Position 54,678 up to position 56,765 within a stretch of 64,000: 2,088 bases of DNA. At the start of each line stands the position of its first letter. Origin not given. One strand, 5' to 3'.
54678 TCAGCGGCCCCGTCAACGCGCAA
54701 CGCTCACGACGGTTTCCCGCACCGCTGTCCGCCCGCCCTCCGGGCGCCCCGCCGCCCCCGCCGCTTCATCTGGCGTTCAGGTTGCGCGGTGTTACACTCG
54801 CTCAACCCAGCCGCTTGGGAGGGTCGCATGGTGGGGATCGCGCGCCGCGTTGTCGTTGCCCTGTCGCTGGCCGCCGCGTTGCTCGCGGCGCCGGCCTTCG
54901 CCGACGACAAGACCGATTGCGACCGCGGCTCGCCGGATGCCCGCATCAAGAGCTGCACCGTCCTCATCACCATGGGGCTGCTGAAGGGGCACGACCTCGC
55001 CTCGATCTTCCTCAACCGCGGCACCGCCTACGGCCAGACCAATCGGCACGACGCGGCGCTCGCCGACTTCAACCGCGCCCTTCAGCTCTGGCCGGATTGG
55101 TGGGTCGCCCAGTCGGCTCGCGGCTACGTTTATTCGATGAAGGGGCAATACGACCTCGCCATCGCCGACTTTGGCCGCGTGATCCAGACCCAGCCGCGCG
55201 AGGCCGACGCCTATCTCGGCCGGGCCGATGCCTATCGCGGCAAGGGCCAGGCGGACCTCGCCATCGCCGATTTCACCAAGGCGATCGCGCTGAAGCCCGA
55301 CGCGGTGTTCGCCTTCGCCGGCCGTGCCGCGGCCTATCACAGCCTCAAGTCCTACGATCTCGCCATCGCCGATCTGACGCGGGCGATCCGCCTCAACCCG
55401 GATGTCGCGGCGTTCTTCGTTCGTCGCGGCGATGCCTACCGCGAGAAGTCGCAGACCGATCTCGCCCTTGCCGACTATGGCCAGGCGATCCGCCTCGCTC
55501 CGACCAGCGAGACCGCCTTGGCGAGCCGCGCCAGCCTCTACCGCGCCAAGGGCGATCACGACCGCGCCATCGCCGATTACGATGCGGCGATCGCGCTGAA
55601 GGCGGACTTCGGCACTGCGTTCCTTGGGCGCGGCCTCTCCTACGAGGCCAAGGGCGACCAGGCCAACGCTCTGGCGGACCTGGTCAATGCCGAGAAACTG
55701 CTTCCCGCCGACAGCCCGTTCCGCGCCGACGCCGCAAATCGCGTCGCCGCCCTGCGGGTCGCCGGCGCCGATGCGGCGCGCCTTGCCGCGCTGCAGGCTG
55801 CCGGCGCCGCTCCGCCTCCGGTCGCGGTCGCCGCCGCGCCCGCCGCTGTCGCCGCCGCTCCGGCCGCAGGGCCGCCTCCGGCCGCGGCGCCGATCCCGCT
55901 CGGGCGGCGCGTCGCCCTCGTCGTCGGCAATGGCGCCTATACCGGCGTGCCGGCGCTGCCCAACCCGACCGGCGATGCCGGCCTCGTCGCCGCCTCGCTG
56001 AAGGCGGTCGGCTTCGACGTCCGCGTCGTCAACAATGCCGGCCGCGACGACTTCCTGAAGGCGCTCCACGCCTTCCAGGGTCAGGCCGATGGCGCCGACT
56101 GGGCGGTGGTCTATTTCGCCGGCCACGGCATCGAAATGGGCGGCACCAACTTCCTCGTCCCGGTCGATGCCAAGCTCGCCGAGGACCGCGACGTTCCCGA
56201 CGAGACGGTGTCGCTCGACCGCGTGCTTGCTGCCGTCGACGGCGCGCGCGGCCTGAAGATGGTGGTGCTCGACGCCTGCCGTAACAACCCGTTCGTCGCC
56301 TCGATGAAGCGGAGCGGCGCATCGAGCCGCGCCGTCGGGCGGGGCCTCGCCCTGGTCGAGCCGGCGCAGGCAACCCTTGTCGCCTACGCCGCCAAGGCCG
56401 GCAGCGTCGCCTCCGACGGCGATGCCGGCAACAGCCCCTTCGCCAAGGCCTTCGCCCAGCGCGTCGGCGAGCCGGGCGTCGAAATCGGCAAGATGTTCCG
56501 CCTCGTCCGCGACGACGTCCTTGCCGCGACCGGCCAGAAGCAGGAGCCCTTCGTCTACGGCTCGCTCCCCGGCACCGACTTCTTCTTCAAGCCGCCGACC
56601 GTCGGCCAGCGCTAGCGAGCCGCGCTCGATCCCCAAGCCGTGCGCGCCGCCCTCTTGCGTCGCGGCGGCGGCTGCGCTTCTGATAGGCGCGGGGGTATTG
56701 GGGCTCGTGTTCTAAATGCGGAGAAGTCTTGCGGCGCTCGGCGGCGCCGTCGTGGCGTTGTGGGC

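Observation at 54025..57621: Periplasmic TPR-caspase (orthocaspase) with a secreted downstream partner; a stand-alone paralog of its TPR sensor domain lies 42 kb away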

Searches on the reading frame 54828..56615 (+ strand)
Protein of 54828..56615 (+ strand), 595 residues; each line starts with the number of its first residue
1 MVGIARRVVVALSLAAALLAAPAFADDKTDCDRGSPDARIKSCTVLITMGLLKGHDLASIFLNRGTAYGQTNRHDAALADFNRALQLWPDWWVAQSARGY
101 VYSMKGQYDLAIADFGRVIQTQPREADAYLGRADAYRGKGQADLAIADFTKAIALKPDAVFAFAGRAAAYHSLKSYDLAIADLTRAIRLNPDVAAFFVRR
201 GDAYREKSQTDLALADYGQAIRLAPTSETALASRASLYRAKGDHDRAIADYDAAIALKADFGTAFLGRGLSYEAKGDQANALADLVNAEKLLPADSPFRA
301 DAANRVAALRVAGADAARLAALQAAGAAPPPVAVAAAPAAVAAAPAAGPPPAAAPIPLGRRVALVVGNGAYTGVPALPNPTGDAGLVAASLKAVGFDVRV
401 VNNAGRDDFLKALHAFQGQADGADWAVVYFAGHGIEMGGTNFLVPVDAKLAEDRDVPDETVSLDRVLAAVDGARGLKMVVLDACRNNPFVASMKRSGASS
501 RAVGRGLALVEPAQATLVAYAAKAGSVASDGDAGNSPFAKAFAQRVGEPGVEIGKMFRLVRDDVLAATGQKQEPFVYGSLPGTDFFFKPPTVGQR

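Call 3: search_protein_families(library=pfam, proteins=[window:54828-56615:+], max_evalue=0.01)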
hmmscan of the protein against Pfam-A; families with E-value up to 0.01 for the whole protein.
window:54828-56615:+ (595 aa): 15 families
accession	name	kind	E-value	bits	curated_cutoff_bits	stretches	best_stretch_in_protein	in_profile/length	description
PF00515.34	TPR_1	-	2.2e-43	144.8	27.8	6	59-90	2-33/34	Tetratricopeptide repeat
PF00656.27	Peptidase_C14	-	5.3e-32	111.8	21.4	1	360-579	1-227/233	Caspase domain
PF13414.12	TPR_11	-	8.3e-30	102.7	26.8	5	237-276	3-42/42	TPR repeat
PF13181.12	TPR_8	-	9.2e-30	100.7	25.7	4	126-158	1-33/34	Tetratricopeptide repeat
PF07719.23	TPR_2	-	5.1e-29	98.4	27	3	126-158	1-33/34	Tetratricopeptide repeat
PF13431.12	TPR_17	-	6.3e-15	54.6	24.4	0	217-249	2-34/34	Tetratricopeptide repeat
PF13432.12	TPR_16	-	2.5e-13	50.6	32.7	4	105-159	10-64/65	Tetratricopeptide repeat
PF13424.12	TPR_12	-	2.1e-12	47.5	30.1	2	95-155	6-74/77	Tetratricopeptide repeat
PF13371.12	TPR_9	-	2.7e-12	47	35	2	68-129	5-66/73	Tetratricopeptide repeat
PF13174.12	TPR_6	-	1.4e-11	44.7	26.3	0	127-155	1-29/33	Tetratricopeptide repeat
PF13429.12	TPR_15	-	9.9e-09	35.4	26.2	1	177-232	130-184/280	Tetratricopeptide repeat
PF13428.12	TPR_14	-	3.2e-08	33.9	23.5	0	62-93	5-36/44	Tetratricopeptide repeat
PF25575.1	TPR_BSK1_C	-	1.9e-06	28.2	42.2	0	58-94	77-113/118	Serine/threonine-protein kinase BSK1-like, TPR repeats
PF24575.1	TPR_Slam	-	0.00084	20.2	35.2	0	232-261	51-80/104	Surface lipoprotein assembly modifier, N-terminal TPR repeats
PF14559.12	TPR_19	-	0.0071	17.1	25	1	105-146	4-45/68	Tetratricopeptide repeat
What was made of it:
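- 54966..55727 (+): TPR array, about 8 repeats. Pfam TPR_1 E 2e-43, TPR_11, TPR_8 and TPR_2 (call 3).
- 55905..56597 (+): Peptidase_C14 (caspase-fold) catalytic domain. PF00656 E 5e-32, 111.8 bits against cut-off 21.4 (call 3).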
